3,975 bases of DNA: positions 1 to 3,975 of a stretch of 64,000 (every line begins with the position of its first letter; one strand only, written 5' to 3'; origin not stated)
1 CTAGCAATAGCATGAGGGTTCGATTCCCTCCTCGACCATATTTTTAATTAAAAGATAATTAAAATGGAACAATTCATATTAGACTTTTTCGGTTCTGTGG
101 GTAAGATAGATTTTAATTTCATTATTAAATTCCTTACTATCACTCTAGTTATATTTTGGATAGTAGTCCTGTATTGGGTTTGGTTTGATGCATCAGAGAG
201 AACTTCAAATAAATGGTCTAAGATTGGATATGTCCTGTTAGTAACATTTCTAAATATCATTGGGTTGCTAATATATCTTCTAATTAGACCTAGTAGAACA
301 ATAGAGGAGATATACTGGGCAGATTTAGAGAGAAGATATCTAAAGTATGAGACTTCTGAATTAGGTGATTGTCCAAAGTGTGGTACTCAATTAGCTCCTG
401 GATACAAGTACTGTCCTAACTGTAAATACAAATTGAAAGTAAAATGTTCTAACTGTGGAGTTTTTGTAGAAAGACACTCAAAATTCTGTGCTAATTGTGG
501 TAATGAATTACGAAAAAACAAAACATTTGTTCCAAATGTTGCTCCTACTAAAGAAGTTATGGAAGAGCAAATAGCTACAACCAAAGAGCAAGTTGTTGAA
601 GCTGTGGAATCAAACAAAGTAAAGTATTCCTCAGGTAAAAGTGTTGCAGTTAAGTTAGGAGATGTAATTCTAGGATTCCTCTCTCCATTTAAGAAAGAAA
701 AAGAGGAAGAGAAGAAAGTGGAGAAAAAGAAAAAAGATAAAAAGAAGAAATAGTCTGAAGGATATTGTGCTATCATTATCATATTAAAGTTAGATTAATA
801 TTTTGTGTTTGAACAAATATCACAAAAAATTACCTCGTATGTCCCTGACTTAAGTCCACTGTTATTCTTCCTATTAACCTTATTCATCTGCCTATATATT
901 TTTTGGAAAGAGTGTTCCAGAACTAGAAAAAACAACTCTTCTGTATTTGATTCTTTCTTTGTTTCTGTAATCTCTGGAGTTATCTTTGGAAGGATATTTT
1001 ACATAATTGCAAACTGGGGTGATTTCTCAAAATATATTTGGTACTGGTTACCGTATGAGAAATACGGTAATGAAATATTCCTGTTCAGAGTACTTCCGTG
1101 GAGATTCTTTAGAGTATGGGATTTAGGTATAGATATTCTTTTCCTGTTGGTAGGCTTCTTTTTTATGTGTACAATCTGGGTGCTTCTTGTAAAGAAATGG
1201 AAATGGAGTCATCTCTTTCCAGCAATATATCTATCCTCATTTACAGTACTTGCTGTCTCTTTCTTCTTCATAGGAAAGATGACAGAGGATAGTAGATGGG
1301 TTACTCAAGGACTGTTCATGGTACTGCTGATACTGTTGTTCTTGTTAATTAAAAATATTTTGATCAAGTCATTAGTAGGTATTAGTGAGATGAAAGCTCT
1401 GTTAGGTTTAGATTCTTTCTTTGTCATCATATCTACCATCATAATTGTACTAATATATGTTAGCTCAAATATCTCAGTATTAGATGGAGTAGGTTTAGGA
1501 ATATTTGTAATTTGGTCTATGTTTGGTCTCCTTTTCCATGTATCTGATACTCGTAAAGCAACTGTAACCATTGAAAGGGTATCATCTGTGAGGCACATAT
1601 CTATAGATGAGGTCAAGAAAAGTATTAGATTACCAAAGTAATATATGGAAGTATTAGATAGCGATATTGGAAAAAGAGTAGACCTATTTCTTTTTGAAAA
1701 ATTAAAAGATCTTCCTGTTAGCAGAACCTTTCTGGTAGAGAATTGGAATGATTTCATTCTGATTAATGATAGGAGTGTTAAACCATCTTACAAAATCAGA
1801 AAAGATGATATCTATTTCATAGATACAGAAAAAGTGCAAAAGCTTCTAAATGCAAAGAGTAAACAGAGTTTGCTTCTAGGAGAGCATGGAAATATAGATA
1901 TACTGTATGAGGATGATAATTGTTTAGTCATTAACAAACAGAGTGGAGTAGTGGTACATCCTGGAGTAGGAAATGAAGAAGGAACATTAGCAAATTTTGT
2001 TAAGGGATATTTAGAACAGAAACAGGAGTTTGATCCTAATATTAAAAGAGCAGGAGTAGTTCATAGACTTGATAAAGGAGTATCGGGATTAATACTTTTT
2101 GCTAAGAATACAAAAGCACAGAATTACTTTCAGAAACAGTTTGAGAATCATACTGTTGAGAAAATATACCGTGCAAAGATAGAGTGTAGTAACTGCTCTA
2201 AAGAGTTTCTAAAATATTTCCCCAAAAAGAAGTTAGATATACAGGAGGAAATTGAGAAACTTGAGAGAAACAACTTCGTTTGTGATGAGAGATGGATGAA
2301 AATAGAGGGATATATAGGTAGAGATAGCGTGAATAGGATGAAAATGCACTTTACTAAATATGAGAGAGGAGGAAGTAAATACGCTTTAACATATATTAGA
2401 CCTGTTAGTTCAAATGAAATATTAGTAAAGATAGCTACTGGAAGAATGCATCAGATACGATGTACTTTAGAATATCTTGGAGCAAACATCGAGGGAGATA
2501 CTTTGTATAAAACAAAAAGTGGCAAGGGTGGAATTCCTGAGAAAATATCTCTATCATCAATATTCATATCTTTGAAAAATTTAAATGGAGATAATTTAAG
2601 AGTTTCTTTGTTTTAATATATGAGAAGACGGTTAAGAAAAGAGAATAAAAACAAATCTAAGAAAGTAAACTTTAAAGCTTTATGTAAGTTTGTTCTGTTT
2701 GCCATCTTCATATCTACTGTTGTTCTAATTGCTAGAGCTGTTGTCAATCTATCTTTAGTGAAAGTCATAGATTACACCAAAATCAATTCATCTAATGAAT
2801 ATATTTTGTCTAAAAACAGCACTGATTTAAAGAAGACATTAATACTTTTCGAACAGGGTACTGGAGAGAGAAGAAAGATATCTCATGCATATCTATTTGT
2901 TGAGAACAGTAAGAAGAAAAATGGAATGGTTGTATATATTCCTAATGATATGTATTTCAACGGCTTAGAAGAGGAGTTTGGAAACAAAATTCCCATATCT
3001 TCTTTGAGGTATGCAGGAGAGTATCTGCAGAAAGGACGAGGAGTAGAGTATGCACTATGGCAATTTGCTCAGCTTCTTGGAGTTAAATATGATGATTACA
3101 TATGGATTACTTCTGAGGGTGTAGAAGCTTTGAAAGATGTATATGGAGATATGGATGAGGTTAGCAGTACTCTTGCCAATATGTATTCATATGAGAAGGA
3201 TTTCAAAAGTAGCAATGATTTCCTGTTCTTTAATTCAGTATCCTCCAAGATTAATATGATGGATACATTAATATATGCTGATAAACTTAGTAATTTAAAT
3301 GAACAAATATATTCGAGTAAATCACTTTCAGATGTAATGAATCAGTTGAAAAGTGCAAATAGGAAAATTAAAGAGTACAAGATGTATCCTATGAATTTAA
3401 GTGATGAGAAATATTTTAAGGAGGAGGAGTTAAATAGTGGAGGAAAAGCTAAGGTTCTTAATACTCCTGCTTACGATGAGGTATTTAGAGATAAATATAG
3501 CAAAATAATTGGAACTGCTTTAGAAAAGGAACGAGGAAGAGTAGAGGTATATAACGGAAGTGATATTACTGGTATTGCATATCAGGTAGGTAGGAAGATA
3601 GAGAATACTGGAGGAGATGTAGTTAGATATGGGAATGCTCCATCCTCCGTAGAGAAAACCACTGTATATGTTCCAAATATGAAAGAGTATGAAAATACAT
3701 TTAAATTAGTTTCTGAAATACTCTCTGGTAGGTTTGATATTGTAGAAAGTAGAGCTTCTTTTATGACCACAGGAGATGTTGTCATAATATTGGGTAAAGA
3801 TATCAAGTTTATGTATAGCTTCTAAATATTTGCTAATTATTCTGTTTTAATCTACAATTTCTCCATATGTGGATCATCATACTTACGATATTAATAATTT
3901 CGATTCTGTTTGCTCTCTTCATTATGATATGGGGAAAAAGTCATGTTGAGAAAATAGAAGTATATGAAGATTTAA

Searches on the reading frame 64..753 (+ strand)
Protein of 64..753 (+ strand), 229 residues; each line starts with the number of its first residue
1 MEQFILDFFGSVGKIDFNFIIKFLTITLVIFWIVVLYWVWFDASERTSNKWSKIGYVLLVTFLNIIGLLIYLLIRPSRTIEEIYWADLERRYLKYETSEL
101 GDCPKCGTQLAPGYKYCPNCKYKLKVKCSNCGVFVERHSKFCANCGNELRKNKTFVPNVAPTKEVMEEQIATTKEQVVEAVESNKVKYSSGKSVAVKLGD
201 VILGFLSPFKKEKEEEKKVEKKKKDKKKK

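Call 10: search_protein_families(library=pfam, proteins=[window:64-753:+], max_evalue=0.001)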
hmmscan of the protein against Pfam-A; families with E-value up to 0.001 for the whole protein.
window:64-753:+ (229 aa): 7 families
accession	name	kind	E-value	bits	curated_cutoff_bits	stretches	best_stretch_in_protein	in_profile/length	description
PF12773.13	DZR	-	7.8e-10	39.2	27.3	1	103-146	1-45/45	Double zinc ribbon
PF13248.11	Zn_ribbon_3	-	2e-09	37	27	1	125-149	2-26/26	zinc-ribbon domain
PF13240.11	Zn_Ribbon_1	-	2.8e-09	36.9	25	1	103-120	2-19/23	zinc-ribbon domain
PF24463.1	DUF7577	-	6e-07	29.4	28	1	103-120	5-22/27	Domain of unknown function (DUF7577)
PF17032.10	Zn_ribbon_15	-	9.8e-07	29.9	28.9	0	93-121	45-73/73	zinc-ribbon family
PF13396.11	PLDc_N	-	2.7e-05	24.5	23.3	1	30-75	1-41/42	Phospholipase_D-nuclease N-terminal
PF18912.6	DZR_2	-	0.00087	19.5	27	0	102-145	9-55/56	Double zinc ribbon domain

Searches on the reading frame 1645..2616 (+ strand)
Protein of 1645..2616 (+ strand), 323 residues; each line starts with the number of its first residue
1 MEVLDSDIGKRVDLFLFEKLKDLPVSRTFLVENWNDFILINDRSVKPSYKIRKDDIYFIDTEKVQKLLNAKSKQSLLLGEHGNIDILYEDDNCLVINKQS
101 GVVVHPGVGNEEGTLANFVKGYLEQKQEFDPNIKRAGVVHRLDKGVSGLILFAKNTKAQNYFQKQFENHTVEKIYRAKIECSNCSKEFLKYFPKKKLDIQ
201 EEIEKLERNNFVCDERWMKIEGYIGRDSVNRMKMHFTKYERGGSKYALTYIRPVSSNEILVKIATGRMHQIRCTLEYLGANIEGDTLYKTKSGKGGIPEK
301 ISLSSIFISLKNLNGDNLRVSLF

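Call 10: search_protein_families(library=pfam, proteins=[window:1645-2616:+], max_evalue=0.001)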
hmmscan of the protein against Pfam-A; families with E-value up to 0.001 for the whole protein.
window:1645-2616:+ (323 aa): 1 family
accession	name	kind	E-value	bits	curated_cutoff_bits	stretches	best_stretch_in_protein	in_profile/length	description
PF00849.27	PseudoU_synth_2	-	2.9e-28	99.5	26.8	1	93-276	2-151/152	RNA pseudouridylate synthase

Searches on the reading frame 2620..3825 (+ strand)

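Call 10: search_protein_families(library=pfam, proteins=[window:2620-3825:+], max_evalue=0.001)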
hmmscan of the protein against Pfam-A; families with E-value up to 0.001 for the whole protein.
window:2620-3825:+ (401 aa): 1 family
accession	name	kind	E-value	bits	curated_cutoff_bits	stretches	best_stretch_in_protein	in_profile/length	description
PF13399.11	LytR_C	-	2.3e-09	38.5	22.2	1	307-394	3-85/86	LytR cell envelope-related transcriptional attenuator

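Call 45: search_protein_families(library=pfam, proteins=[window:2620-3825:+], max_evalue=1)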
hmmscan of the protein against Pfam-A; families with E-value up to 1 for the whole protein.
window:2620-3825:+ (401 aa): 2 families
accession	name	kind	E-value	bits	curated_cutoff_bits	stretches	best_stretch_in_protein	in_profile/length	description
PF13399.11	LytR_C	-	2.3e-09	38.5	22.2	1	307-394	3-85/86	LytR cell envelope-related transcriptional attenuator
PF03816.19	LytR_cpsA_psr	-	0.049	14.2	24.6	1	96-176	11-84/150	LytR_cpsA_psr family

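Call 78: search_protein_families(library=ncbifam, proteins=[window:2620-3825:+], max_evalue=0.1)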
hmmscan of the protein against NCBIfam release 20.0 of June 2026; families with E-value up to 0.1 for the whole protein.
window:2620-3825:+ (401 aa): 0 families
